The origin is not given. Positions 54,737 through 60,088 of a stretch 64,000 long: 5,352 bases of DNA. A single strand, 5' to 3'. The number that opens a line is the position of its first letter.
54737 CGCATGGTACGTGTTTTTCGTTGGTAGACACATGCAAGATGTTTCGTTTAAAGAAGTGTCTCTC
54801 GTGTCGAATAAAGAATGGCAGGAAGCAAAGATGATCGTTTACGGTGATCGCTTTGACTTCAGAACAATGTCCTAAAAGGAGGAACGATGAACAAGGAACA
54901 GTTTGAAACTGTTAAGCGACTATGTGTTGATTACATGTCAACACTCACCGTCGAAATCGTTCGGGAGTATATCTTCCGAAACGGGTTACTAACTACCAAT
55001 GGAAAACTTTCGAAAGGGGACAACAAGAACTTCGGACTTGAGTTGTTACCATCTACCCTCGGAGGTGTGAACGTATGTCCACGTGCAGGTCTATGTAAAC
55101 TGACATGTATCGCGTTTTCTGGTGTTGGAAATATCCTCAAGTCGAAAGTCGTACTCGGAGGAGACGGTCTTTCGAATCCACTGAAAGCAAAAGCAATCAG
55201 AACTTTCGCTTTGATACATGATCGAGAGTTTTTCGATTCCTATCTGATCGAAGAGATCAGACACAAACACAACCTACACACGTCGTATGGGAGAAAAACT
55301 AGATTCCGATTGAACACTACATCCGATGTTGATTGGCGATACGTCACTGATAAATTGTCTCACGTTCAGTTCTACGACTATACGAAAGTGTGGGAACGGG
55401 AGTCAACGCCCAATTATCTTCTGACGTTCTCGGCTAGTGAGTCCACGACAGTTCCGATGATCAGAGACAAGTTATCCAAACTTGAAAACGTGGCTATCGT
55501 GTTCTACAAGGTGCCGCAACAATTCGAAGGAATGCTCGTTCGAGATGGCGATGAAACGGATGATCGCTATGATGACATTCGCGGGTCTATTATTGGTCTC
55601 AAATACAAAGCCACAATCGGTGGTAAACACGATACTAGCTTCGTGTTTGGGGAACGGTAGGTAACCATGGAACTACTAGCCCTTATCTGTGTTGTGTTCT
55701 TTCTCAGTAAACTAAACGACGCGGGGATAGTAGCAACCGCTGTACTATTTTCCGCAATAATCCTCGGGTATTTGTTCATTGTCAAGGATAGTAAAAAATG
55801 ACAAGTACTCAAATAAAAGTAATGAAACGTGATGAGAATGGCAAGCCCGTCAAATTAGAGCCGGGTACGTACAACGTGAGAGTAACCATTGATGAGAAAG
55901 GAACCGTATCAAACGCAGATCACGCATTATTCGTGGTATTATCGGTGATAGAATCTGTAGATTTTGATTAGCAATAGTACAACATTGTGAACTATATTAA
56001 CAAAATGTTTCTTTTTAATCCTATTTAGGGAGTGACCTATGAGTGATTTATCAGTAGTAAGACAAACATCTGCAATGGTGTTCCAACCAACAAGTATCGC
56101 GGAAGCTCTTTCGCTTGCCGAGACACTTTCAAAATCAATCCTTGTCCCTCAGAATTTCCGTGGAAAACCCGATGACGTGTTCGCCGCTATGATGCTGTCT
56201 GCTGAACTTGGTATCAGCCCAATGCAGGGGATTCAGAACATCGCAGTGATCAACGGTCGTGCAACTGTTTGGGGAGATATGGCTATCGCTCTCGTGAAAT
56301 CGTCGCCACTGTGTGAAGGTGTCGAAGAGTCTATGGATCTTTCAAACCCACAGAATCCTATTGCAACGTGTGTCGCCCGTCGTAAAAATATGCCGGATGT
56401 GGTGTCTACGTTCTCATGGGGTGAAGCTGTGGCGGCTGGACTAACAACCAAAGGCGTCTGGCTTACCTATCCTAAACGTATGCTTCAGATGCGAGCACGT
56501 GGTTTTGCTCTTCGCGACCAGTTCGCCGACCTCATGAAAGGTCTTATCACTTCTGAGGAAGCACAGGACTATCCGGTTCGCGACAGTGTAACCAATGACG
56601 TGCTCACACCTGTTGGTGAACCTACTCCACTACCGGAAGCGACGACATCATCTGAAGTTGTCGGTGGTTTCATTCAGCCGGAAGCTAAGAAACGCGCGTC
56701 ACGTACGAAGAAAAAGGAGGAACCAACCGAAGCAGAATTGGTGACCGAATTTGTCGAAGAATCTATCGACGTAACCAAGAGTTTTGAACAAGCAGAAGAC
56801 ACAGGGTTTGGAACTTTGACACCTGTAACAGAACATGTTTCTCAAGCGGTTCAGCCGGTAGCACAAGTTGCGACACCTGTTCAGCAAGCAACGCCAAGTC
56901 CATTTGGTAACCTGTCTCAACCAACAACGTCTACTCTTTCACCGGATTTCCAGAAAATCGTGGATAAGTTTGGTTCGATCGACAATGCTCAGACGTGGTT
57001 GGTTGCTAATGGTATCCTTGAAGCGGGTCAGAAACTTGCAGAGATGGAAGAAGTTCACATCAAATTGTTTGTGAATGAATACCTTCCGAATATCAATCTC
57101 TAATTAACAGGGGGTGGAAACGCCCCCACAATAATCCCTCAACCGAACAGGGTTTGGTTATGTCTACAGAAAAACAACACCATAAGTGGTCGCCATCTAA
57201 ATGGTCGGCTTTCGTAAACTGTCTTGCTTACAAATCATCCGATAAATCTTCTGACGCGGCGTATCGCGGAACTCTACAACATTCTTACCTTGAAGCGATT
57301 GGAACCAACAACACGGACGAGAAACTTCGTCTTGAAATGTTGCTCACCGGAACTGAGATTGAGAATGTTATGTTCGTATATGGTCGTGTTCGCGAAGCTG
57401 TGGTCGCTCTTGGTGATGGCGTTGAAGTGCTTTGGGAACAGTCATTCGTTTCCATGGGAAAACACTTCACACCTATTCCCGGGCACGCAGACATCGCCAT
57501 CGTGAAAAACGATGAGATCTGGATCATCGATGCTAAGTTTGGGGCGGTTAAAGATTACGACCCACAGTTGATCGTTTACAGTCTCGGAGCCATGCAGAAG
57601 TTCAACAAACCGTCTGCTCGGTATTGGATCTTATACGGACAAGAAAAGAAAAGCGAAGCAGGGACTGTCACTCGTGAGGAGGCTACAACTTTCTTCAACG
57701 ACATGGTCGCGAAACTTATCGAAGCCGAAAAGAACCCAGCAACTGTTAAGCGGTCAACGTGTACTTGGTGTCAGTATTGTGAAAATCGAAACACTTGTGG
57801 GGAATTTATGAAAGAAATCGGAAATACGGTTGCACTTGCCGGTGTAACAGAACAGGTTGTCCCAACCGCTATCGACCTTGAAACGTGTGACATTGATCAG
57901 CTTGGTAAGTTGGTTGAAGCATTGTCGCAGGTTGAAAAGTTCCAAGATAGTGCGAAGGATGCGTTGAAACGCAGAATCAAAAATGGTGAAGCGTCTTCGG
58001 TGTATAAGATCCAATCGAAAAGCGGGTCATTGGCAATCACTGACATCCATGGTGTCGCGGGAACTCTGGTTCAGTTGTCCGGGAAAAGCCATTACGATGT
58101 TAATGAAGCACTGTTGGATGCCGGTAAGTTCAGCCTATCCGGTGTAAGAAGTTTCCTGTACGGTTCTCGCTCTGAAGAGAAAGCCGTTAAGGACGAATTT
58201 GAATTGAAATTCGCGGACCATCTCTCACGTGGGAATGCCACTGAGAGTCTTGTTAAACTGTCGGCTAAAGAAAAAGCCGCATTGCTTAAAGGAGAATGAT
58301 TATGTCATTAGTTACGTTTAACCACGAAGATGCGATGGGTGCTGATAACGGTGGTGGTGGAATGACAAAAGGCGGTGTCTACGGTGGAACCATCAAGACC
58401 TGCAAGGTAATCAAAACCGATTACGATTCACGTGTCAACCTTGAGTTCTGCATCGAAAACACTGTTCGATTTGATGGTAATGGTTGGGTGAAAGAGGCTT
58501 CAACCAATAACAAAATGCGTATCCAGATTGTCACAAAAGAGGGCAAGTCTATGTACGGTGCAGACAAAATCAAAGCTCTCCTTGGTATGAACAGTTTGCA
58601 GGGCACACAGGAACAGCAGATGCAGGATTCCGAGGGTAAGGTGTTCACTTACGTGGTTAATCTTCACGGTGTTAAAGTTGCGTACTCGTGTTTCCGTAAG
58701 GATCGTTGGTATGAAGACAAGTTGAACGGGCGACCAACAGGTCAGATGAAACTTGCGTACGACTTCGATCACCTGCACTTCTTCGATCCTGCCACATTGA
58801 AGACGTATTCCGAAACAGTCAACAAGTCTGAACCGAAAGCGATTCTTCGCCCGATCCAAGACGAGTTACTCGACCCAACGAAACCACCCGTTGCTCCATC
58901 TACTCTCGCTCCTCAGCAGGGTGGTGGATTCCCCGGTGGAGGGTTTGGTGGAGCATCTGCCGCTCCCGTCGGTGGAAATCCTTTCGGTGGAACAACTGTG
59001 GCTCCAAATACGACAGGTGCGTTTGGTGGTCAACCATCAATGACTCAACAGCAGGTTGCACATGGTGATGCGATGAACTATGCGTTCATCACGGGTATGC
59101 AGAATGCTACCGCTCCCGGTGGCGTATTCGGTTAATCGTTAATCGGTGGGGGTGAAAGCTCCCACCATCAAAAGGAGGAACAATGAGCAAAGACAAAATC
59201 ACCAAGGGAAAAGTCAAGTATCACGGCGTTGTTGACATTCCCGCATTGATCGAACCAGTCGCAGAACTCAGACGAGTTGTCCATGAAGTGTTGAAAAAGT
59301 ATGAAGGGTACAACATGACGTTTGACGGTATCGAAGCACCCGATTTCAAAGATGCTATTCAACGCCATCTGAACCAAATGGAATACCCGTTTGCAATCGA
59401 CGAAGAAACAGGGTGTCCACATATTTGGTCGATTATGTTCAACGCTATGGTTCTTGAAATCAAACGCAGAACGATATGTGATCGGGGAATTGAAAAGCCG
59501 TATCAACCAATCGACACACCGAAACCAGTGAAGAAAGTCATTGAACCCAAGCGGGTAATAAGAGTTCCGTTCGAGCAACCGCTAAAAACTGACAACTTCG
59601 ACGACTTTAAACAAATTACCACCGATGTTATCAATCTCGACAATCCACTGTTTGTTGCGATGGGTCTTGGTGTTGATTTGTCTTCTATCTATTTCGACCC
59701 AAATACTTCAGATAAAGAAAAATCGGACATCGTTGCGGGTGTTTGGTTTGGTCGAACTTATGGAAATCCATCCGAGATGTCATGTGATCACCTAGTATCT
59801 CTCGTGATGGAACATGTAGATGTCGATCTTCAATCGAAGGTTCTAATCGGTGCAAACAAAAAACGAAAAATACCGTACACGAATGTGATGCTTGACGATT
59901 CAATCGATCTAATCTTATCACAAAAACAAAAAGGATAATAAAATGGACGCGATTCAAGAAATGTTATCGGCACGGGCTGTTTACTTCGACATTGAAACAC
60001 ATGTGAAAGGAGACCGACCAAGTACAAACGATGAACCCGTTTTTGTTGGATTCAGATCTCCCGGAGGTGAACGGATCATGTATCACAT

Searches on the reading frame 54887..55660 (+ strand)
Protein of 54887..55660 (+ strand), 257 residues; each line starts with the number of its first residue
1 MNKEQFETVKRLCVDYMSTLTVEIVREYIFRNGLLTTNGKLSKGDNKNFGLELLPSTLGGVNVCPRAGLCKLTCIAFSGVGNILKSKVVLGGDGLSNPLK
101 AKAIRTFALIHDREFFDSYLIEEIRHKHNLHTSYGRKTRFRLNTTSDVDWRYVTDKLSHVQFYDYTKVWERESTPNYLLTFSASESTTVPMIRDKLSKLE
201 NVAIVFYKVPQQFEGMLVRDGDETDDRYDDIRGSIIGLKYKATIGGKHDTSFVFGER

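Call 35: search_protein_families(library=pfam, proteins=[window:54887-55660:+], max_evalue=0.001)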
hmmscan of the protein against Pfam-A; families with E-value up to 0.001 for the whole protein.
window:54887-55660:+ (257 aa): 1 family
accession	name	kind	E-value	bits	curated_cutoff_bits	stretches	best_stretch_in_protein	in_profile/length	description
PF17338.8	GP88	-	9.9e-21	75.1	24.4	1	52-235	28-212/230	Gene product 88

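Call 75: search_protein_families(library=phrogs, proteins=[window:54887-55660:+], max_evalue=0.00001)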
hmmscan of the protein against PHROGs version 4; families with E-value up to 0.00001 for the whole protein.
window:54887-55660:+ (257 aa): 1 family
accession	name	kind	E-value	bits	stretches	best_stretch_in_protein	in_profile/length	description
phrog_1617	-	unknown function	2.2e-38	133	1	37-247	47-262/273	-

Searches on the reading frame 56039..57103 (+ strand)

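Call 35: search_protein_families(library=pfam, proteins=[window:56039-57103:+], max_evalue=0.001)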
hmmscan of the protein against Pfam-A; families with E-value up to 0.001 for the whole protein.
window:56039-57103:+ (354 aa): 0 families

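Call 75: search_protein_families(library=phrogs, proteins=[window:56039-57103:+], max_evalue=0.00001)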
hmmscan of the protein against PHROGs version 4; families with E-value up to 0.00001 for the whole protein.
window:56039-57103:+ (354 aa): 3 families
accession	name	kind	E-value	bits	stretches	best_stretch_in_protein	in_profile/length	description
phrog_561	-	DNA, RNA and nucleotide metabolism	6.7e-44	152.2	1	9-257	291-535/633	RecT-like ssDNA annealing protein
phrog_4171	-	DNA, RNA and nucleotide metabolism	5.2e-18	66.8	1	18-279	38-288/392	RecT-like ssDNA annealing protein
phrog_252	-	DNA, RNA and nucleotide metabolism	3.8e-06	27.6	1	86-250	89-250/263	Bet-like ssDNA annealing protein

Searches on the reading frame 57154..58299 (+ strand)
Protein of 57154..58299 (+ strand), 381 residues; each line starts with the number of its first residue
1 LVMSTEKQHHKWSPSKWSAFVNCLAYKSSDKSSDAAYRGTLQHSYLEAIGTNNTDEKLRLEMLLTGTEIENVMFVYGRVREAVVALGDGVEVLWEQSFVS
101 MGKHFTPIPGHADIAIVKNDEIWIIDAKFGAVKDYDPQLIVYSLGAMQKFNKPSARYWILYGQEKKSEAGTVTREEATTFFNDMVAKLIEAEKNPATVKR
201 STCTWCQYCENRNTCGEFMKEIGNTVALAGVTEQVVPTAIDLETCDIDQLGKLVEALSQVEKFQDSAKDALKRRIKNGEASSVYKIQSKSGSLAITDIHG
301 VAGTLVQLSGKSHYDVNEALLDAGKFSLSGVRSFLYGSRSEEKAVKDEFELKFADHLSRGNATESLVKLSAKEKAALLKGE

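Call 35: search_protein_families(library=pfam, proteins=[window:57154-58299:+], max_evalue=0.001)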
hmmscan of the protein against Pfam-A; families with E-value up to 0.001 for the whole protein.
window:57154-58299:+ (381 aa): 2 families
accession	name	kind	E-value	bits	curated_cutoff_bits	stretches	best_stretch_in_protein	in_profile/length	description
PF10926.14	DUF2800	-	7.6e-16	58.7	21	1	10-308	2-316/368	Protein of unknown function (DUF2800)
PF12705.13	PDDEXK_1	-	7.7e-08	33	22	1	90-215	111-246/247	PD-(D/E)XK nuclease superfamily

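Call 75: search_protein_families(library=phrogs, proteins=[window:57154-58299:+], max_evalue=0.00001)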
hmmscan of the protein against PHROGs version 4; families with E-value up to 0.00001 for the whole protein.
window:57154-58299:+ (381 aa): 2 families
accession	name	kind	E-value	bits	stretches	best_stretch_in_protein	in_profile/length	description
phrog_69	-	DNA, RNA and nucleotide metabolism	6e-27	95.8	1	3-299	81-400/501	exonuclease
phrog_3953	-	DNA, RNA and nucleotide metabolism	7.2e-06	26.8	0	5-143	9-127/186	exonuclease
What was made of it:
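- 56039..59938 (+): Upstream replication and recombination genes in the same operon-like block. They are a RecT-like annealing protein (56039-57103), a DUF2800/PD-(D/E)XK exonuclease (57154-58299), an unknown ORF (58296-59135) and an ORF with a dATP/dGTP diphosphohydrolase N-terminal domain (59183-59938). Calls 35, 75.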

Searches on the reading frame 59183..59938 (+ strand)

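Call 35: search_protein_families(library=pfam, proteins=[window:59183-59938:+], max_evalue=0.001)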
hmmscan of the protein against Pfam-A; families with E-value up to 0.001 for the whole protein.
window:59183-59938:+ (251 aa): 1 family
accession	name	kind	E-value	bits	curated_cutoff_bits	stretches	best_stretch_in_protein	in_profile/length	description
PF18909.5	dGTP_diPhyd_N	-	2.9e-08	34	27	1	3-91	4-86/99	dATP/dGTP diphosphohydrolase, N-terminal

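Call 75: search_protein_families(library=phrogs, proteins=[window:59183-59938:+], max_evalue=0.00001)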
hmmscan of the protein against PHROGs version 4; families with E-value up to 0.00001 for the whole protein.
window:59183-59938:+ (251 aa): 1 family
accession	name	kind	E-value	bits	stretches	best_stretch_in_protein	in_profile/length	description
phrog_2252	-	lysis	1.9e-08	35.4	1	3-91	105-188/285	endolysin; inhibits RNA polymerase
